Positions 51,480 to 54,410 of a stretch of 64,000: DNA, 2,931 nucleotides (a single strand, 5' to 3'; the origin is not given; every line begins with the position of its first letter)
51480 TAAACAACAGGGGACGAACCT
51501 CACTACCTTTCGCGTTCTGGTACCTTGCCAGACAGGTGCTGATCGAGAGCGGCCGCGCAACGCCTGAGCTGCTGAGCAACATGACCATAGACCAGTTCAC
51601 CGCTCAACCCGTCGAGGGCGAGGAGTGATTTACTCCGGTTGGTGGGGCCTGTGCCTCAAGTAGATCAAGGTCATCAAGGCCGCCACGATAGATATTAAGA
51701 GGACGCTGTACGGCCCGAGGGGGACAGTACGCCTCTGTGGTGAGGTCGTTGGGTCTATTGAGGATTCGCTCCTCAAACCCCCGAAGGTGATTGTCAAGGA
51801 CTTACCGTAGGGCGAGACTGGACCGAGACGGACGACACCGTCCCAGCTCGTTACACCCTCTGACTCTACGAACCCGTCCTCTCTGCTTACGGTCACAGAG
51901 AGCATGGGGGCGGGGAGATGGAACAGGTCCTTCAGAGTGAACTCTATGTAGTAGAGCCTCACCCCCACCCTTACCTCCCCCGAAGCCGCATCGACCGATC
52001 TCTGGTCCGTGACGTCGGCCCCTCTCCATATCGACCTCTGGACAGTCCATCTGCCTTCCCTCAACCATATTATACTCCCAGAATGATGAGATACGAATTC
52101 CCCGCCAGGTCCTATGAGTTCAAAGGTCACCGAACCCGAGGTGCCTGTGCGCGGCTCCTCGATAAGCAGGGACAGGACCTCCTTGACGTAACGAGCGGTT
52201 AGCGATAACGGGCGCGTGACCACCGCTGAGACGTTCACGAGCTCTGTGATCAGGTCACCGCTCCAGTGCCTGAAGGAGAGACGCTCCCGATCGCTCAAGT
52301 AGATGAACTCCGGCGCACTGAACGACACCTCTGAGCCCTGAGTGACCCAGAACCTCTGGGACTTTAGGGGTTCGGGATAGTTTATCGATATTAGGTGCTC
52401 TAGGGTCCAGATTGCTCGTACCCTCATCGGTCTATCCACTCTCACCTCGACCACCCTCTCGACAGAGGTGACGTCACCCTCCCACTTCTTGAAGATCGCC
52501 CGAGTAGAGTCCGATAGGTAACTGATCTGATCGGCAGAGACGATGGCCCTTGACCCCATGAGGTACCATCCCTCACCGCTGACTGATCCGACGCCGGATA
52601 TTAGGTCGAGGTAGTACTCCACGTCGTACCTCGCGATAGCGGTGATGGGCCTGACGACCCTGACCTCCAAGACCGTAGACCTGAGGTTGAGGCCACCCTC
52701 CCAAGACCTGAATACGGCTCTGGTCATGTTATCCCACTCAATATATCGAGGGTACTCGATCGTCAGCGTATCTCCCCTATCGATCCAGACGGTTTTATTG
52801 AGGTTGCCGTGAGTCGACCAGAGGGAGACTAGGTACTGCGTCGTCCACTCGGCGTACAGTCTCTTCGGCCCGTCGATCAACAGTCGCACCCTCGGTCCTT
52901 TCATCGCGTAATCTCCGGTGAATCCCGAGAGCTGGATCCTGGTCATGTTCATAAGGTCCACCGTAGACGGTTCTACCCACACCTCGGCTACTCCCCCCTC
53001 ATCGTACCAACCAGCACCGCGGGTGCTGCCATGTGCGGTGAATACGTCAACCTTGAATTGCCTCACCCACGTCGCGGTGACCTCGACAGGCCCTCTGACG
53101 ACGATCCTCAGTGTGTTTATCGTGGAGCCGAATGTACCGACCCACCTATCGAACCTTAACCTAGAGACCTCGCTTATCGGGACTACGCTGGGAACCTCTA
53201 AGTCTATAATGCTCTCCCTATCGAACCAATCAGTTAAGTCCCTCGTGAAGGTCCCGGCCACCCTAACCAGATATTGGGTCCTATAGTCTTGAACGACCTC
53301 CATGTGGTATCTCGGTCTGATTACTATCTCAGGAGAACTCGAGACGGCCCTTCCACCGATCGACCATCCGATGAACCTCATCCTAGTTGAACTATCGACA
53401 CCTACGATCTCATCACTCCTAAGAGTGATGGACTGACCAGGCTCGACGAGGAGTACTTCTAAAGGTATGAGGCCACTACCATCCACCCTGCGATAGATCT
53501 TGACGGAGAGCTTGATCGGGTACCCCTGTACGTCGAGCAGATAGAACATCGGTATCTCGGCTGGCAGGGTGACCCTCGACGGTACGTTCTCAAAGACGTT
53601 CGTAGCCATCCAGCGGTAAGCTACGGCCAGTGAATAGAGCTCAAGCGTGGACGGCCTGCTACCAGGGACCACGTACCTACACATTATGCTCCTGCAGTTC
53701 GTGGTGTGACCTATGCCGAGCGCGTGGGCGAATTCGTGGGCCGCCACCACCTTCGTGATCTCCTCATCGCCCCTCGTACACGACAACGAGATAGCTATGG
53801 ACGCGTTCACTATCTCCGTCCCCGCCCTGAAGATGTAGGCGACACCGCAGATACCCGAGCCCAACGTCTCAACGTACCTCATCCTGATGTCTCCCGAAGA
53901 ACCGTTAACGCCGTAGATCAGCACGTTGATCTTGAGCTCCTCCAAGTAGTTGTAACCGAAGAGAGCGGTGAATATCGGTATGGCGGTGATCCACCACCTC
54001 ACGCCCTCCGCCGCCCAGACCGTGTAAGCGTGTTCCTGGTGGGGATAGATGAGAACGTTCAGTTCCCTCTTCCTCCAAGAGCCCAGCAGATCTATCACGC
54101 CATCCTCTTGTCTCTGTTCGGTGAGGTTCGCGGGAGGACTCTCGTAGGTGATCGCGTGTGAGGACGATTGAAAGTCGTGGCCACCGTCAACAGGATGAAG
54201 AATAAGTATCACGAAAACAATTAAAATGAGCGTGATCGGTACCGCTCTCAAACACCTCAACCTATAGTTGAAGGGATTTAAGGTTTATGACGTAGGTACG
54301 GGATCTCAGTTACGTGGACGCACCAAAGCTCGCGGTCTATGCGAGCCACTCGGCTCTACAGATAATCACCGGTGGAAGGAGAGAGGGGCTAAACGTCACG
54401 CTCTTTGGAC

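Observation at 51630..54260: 876-aa surface metzincin with ~6 tandem F-x2-W-x-G / GxGWY beta-repeats and a C-terminal membrane anchor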

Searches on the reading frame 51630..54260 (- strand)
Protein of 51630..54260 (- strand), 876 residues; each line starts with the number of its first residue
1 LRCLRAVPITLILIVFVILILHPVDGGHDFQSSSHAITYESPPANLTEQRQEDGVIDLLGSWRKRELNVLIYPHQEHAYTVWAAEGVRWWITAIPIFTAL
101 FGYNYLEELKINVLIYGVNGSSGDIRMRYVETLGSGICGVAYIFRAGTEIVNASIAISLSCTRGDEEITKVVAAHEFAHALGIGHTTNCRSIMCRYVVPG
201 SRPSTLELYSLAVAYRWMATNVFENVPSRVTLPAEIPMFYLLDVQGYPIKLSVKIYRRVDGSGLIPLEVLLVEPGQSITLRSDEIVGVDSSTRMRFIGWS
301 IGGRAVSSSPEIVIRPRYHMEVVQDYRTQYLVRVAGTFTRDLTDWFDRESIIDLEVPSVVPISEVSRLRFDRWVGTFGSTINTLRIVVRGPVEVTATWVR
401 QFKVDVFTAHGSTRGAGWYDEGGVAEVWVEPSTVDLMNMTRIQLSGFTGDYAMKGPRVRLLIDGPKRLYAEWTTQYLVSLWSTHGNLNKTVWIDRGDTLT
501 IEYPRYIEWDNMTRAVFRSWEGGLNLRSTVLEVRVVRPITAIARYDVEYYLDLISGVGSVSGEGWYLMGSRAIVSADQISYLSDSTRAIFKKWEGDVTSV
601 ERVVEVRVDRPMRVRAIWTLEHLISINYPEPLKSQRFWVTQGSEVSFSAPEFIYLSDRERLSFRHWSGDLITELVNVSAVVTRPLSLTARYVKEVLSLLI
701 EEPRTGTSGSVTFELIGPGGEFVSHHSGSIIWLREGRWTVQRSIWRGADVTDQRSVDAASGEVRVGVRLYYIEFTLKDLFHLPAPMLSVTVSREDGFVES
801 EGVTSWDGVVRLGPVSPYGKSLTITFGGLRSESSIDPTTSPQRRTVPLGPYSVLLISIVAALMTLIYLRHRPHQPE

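Call 3: search_protein_families(library=pfam, proteins=[window:51630-54260:-], max_evalue=1)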
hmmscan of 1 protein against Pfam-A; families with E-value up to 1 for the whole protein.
window:51630-54260:- (876 aa): 3 families
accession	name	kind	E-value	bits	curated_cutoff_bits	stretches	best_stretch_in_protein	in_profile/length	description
PF00413.30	Peptidase_M10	-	1.4e-05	25.5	24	1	170-198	109-137/159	Matrixin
PF13582.12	Reprolysin_3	-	0.004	18.1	22.4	1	135-186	75-123/123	Metallo-peptidase family M12B Reprolysin-like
PF13688.12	Reprolysin_5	-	0.08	13.6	27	1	132-190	102-162/196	Metallo-peptidase family M12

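Call 4: search_protein_families(library=ncbifam, proteins=[window:51630-54260:-], max_evalue=1)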
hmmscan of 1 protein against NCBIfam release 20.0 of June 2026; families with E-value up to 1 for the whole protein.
window:51630-54260:- (876 aa): 1 family
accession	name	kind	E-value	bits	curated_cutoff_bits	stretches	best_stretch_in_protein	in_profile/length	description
NF041905.1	MXAN_2677_2678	equivalog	0.2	10.6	250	1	171-200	186-215/283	myxosortase-dependent metalloprotease, MXAN_2677/MXAN_2678 family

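Call 5: search_solved_structures(query=window:51630-54260:-, max_evalue=10, show_alignments=3)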
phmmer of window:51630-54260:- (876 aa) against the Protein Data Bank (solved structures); distinct sequences matched with E-value up to 10: 2.
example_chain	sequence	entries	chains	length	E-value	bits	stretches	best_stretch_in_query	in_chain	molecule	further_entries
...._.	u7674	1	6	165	0.028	15.5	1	161-196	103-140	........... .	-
2jsd_A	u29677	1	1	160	0.17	12.9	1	171-193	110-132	Matrix metalloproteinase-20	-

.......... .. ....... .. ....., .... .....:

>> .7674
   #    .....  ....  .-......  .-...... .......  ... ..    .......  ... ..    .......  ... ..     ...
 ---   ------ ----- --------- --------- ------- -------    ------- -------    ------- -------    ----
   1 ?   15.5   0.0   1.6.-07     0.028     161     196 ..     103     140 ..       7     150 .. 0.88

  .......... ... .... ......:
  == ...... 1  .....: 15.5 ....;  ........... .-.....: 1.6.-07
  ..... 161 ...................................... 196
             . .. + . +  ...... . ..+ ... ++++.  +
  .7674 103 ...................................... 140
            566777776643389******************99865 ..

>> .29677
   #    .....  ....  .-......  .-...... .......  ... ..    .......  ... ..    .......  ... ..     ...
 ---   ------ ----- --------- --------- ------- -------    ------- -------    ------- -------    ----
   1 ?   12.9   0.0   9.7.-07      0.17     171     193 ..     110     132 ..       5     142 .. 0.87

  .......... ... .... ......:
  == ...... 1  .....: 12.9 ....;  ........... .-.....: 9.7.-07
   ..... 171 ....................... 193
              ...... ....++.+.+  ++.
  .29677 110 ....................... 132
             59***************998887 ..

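Call 7: find_homologous_proteins(query=window:51630-54260:-)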
Query window:51630-54260:- (876 aa): 11 proteins with E <= 0.001 among 8000 candidates.
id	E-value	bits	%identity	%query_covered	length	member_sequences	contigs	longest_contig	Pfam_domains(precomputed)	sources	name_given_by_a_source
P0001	0.0e+0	1978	100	100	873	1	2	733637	PF00413.31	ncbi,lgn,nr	ncbi:MAG: matrixin family metalloprotease [Aigarchaeota archaeon]|nr:matrixin family metalloprotease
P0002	1.2e-211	723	41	100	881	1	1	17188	PF00413.31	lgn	-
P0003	7.4e-110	386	35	91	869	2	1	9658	PF00413.31,PF18998.7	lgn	-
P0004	9.3e-101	356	31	99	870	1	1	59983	PF00413.31,PF18998.7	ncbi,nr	ncbi:MAG: matrixin family metalloprotease [Thaumarchaeota archaeon]|nr:matrixin family metalloprotea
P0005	7.2e-66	241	27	94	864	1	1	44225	PF00413.31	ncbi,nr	ncbi:MAG: matrixin family metalloprotease [Candidatus Caldarchaeum sp.]|nr:matrixin family metallopr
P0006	4.7e-31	126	29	23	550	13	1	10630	PF18998.7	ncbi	-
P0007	2.6e-28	117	26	34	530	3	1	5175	PF18998.7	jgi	jgi:hypothetical protein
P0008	2.8e-27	113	25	32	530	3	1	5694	PF18998.7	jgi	jgi:hypothetical protein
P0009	6.0e-26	109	25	36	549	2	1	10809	-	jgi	-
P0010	4.6e-25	106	27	30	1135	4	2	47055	PF05547.18,PF18998.7,PF07705.18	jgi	-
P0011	3.6e-12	63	30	24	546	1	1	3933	PF00656.28,PF18998.7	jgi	jgi:hypothetical protein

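Call 14: search_protein_families(library=pfam, proteins=[P0002, P0003, P0004, P0005, P0006, P0010, P0011], max_evalue=0.1)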
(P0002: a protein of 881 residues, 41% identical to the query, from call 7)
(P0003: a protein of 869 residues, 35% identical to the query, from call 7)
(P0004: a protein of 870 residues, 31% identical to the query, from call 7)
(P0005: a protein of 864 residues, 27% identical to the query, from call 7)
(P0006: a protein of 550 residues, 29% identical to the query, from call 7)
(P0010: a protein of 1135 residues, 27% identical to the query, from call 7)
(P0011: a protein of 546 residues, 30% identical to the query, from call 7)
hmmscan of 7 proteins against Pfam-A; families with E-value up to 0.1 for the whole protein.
P0002 (881 aa): 5 families
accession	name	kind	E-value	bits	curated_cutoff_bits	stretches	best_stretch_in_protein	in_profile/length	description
PF00413.30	Peptidase_M10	-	1.1e-05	25.8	24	1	168-196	109-137/159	Matrixin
PF02369.22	Big_1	-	0.00058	20.3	34.9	1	767-814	19-69/93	Bacterial Ig-like domain (group 1)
PF13582.12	Reprolysin_3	-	0.032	15.2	22.4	1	121-184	64-123/123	Metallo-peptidase family M12B Reprolysin-like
PF13688.12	Reprolysin_5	-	0.093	13.4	27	0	168-188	142-162/196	Metallo-peptidase family M12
PF13620.12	CarboxypepD_reg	-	0.097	13.5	32.3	0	768-812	1-45/82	Carboxypeptidase regulatory-like domain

P0003 (869 aa): 8 families
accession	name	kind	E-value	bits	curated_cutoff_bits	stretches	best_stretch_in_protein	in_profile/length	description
PF00413.30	Peptidase_M10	-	3.3e-08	34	24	1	164-195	108-140/159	Matrixin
PF18998.6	Flg_new_2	-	3.2e-06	27.5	23.6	0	510-542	36-71/73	Divergent InlB B-repeat domain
PF13582.12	Reprolysin_3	-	0.0012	19.7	22.4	1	116-181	61-123/123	Metallo-peptidase family M12B Reprolysin-like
PF13583.11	Reprolysin_4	-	0.0012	19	22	1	101-205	75-176/203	Metallo-peptidase family M12B Reprolysin-like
PF13688.12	Reprolysin_5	-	0.0027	18.4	27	1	110-183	83-160/196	Metallo-peptidase family M12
PF12388.14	Peptidase_M57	-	0.0061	16.7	21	1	147-182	116-151/212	Dual-action HEIGH metallo-peptidase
PF16313.11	DUF4953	-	0.008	15.9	24.2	1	162-181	11-30/316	Met-zincin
PF10462.15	Peptidase_M66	-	0.035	13.5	20.6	1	166-192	194-223/306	Peptidase M66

P0004 (870 aa): 8 families
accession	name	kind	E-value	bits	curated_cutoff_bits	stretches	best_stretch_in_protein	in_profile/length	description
PF00413.30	Peptidase_M10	-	3.1e-09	37.3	24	1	174-204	108-139/159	Matrixin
PF18998.6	Flg_new_2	-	6.4e-08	32.9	23.6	1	592-624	35-71/73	Divergent InlB B-repeat domain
PF12388.14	Peptidase_M57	-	0.00048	20.4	21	1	155-193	114-152/212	Dual-action HEIGH metallo-peptidase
PF13582.12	Reprolysin_3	-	0.0038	18.2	22.4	1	91-191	27-123/123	Metallo-peptidase family M12B Reprolysin-like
PF16313.11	DUF4953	-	0.008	15.8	24.2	1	172-190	11-29/316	Met-zincin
PF13688.12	Reprolysin_5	-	0.028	15.1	27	1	111-190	77-157/196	Metallo-peptidase family M12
PF13620.12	CarboxypepD_reg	-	0.04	14.7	32.3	0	769-812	2-45/82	Carboxypeptidase regulatory-like domain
PF10462.15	Peptidase_M66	-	0.066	12.6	20.6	0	178-202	196-223/306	Peptidase M66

P0005 (864 aa): 8 families
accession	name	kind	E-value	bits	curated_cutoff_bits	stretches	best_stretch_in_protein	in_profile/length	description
PF00413.30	Peptidase_M10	-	1.8e-06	28.3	24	1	162-190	109-137/159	Matrixin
PF13583.11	Reprolysin_4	-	0.011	15.8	22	1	155-180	132-154/203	Metallo-peptidase family M12B Reprolysin-like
PF18998.6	Flg_new_2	-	0.013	15.9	23.6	0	642-673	35-69/73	Divergent InlB B-repeat domain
PF13574.12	Reprolysin_2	-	0.013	15.8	27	1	161-191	125-155/195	Metallo-peptidase family M12B Reprolysin-like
PF13688.12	Reprolysin_5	-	0.023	15.4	27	1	152-180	132-160/196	Metallo-peptidase family M12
PF13620.12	CarboxypepD_reg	-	0.036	14.9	32.3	0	755-807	3-55/82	Carboxypeptidase regulatory-like domain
PF13582.12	Reprolysin_3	-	0.039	14.9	22.4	1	125-178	75-123/123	Metallo-peptidase family M12B Reprolysin-like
PF11974.14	bMG3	-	0.065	13.6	34.9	0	764-797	26-59/103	Bacterial alpha-2-macroglobulin MG3 domain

P0006 (550 aa): 5 families
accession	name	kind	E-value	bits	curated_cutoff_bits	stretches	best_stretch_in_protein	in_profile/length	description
PF18998.6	Flg_new_2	-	6.2e-09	36.2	23.6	2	202-263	10-69/73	Divergent InlB B-repeat domain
PF13240.11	Zn_Ribbon_1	-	0.0003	20.9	25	1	468-487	2-21/23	zinc-ribbon domain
PF12773.13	DZR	-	0.0012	19.4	27.3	1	468-488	1-21/45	Double zinc ribbon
PF18912.6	DZR_2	-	0.019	15.2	27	1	464-488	20-45/56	Double zinc ribbon domain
PF13518.12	HTH_28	-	0.092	13.3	25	0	517-548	11-41/52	Helix-turn-helix domain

P0010 (1135 aa): 3 families
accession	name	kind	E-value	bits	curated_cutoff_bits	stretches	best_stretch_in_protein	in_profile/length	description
PF05547.17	Peptidase_M6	-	3.5e-17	63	22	2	183-292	160-285/294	Immune inhibitor A peptidase M6, catalytic domain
PF07705.17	CARDB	-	1.6e-15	57.6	22.7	1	425-521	3-99/101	CARDB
PF18998.6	Flg_new_2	-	6.6e-07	29.7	23.6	0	626-691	7-70/73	Divergent InlB B-repeat domain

P0011 (546 aa): 3 families
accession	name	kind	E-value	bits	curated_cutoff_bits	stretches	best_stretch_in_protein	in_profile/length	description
PF00656.27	Peptidase_C14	-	1.2e-11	45.2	21.4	1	49-180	2-132/233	Caspase domain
PF18998.6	Flg_new_2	-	1.6e-06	28.5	23.6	1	433-494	9-70/73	Divergent InlB B-repeat domain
PF01650.23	Peptidase_C13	-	0.0013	18.8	22.8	1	112-210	105-202/258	Peptidase C13 family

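Call 20: find_encoding_contigs(protein=P0004, flank=6000, max_places=2)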
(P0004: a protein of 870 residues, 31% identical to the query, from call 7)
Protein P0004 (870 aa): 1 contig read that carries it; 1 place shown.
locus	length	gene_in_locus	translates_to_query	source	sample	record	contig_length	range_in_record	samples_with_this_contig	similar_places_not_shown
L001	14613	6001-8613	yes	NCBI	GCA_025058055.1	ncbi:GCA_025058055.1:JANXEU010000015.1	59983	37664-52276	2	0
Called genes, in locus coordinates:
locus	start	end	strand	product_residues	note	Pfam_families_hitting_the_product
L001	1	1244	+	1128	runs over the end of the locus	PF03833:PolC_DP2_N, PF24844:PolC_DP2_central, PF24846:PolC_DP2_cat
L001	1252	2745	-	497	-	PF00149:Metallophos, PF04042:DNA_pol_E_B, PF12850:Metallophos_2 (faint)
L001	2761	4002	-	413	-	PF13191:AAA_16 (weak), PF05621:TniB (weak), PF00004:AAA, PF13401:AAA_22, PF22606:Cdc6-ORC-like_ATPase_lid, PF22703:Cdc6_lid, PF09079:WHD_Cdc6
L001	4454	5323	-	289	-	PF01497:Peripla_BP_2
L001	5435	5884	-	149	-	-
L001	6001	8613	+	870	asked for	PF00413:Peptidase_M10, PF18998:Flg_new_2 (faint)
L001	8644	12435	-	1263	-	PF04997:RNA_pol_Rpb1_1, PF00623:RNA_pol_Rpb1_2, PF04983:RNA_pol_Rpb1_3, PF05000:RNA_pol_Rpb1_4, PF04998:RNA_pol_Rpb1_5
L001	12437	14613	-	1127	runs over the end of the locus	PF04563:RNA_pol_Rpb2_1, PF04561:RNA_pol_Rpb2_2, PF04565:RNA_pol_Rpb2_3, PF04566:RNA_pol_Rpb2_4, PF04567:RNA_pol_Rpb2_5 (weak), PF00562:RNA_pol_Rpb2_6, PF04560:RNA_pol_Rpb2_7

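Call 21: find_encoding_contigs(protein=P0005, flank=6000, max_places=2)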
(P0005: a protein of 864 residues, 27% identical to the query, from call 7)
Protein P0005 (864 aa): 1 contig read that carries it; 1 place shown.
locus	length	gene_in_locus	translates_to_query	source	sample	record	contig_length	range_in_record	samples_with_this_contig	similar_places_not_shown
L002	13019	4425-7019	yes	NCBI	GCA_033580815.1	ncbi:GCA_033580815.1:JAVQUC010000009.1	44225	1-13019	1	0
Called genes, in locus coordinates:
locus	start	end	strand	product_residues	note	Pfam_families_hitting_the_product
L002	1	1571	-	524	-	PF00118:Cpn60_TCP1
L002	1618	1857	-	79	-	PF00125:Histone, PF00808:CBFD_NFYB_HMF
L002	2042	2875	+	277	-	PF18822:CdvA (faint)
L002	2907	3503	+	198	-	PF13207:AAA_17, PF13238:AAA_18 (weak)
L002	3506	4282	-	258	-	PF14801:TrmI-like_N, PF08704:GCD14, PF01135:PCMT, PF13847:Methyltransf_31, PF13649:Methyltransf_25 (weak)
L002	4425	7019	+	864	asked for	PF00413:Peptidase_M10 (weak)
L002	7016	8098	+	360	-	PF01264:Chorismate_synt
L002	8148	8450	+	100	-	PF01329:Pterin_4a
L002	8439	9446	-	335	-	PF01895:PhoU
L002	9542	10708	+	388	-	PF12849:PBP_like_2, PF12727:PBP_like (weak)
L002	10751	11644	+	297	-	PF00528:BPD_transp_1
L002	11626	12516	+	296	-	PF00528:BPD_transp_1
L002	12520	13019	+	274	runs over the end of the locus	PF02463:SMC_N (faint), PF13476:AAA_23 (weak), PF00005:ABC_tran, PF13401:AAA_22 (weak), PF13304:AAA_21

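Call 22: find_encoding_contigs(protein=P0001, flank=6000, max_places=2)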
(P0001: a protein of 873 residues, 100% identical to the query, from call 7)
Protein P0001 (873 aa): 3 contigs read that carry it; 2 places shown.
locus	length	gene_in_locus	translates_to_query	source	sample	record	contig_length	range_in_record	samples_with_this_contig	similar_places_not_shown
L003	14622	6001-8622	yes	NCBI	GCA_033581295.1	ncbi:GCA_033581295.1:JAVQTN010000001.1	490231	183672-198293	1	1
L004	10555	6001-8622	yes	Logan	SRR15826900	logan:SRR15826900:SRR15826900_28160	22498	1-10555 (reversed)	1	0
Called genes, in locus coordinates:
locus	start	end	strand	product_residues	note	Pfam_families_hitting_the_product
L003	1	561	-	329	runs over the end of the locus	PF01959:DHQS, PF26558:DHQS_2nd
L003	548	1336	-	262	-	PF01791:DeoC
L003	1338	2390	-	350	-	PF01118:Semialdhyde_dh, PF02774:Semialdhyde_dhC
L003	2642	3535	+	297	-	PF00288:GHMP_kinases_N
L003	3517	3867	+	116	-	PF01981:PTH2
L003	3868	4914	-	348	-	PF06849:DUF1246, PF06973:DUF1297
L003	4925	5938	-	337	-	PF06849:DUF1246, PF06973:DUF1297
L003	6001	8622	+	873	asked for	PF00413:Peptidase_M10 (faint)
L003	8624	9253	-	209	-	PF00318:Ribosomal_S2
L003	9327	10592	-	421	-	PF03952:Enolase_N, PF00113:Enolase_C, PF13378:MR_MLE_C (faint)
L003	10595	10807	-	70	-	PF01194:RNA_pol_N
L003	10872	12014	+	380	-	PF07690:MFS_1, PF12832:MFS_1_like (faint), PF07690:MFS_1 (weak)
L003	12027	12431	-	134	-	PF00380:Ribosomal_S9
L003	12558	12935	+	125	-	PF00571:CBS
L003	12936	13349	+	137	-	PF01886:DUF61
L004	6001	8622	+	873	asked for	PF00413:Peptidase_M10 (faint)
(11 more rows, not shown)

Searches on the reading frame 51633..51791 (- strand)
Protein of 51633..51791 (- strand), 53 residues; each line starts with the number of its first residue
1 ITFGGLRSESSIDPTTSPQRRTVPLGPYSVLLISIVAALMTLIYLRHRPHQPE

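Call 69: search_protein_families(library=ncbifam, proteins=[window:51633-51791:-], max_evalue=10)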
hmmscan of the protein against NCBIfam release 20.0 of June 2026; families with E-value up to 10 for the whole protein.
seq(53 aa): 0 families

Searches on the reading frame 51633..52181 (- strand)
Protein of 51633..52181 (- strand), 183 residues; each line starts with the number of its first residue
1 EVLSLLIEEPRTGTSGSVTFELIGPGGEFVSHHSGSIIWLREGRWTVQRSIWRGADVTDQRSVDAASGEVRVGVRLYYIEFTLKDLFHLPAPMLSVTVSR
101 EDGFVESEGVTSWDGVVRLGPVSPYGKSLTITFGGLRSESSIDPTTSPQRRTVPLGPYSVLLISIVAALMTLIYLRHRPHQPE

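Call 13: search_protein_families(library=pfam, proteins=[window:51633-52181:-], max_evalue=10)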
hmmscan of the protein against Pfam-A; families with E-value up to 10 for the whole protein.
seq(183 aa): 0 families
